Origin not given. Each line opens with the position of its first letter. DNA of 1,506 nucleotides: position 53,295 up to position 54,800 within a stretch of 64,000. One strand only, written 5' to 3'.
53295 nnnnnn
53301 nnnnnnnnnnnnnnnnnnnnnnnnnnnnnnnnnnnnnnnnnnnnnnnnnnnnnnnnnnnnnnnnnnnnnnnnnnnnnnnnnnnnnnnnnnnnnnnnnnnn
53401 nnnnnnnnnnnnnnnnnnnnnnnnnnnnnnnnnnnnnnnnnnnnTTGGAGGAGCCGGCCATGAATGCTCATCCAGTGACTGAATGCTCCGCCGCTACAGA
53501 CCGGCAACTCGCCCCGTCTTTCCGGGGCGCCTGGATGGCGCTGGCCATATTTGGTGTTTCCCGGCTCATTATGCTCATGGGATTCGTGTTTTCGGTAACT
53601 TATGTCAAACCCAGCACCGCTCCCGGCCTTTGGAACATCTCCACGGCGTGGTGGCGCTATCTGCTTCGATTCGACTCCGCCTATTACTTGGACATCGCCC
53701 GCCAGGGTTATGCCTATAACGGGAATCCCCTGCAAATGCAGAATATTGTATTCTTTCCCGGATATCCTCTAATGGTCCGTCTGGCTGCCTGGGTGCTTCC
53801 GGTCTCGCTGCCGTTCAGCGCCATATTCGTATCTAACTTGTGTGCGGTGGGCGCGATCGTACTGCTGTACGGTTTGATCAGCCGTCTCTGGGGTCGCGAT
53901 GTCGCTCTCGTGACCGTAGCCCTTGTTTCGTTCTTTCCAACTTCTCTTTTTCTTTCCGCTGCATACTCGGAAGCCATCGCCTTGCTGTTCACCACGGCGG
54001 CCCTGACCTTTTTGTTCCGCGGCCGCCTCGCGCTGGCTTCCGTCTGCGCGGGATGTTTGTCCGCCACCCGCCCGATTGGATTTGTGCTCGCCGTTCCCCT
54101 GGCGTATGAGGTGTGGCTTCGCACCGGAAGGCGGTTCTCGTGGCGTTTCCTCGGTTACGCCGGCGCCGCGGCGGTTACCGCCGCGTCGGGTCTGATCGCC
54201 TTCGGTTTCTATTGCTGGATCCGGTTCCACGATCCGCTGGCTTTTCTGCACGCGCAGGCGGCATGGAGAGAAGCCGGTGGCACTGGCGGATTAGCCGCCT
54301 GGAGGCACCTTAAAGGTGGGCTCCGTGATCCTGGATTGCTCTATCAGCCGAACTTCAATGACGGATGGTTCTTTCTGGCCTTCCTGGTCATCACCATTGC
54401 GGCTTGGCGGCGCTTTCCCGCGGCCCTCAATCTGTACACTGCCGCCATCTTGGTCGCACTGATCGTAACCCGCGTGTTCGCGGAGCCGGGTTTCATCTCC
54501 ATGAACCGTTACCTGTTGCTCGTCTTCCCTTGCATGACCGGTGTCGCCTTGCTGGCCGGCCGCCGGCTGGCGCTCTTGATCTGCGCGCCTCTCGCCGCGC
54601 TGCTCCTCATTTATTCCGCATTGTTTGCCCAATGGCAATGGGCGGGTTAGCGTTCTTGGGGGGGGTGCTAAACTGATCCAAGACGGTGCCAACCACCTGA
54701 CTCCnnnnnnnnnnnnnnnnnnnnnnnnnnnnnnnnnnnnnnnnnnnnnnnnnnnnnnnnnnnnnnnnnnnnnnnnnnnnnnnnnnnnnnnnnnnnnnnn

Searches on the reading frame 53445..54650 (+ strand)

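Call 33: search_protein_families(library=pfam, proteins=[window:53445-54650:+], max_evalue=0.00001)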
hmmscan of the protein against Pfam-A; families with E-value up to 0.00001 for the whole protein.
window:53445-54650:+ (401 aa): 1 family
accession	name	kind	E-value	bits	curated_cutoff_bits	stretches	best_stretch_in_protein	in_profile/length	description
PF04188.19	Mannosyl_trans2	-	3.2e-07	30.5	22.4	1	69-206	55-185/443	Mannosyltransferase (PIG-V)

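Call 78: search_protein_families(library=ncbifam, proteins=[window:53445-54650:+], max_evalue=0.01)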
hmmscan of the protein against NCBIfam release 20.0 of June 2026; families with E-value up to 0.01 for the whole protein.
window:53445-54650:+ (401 aa): 0 families
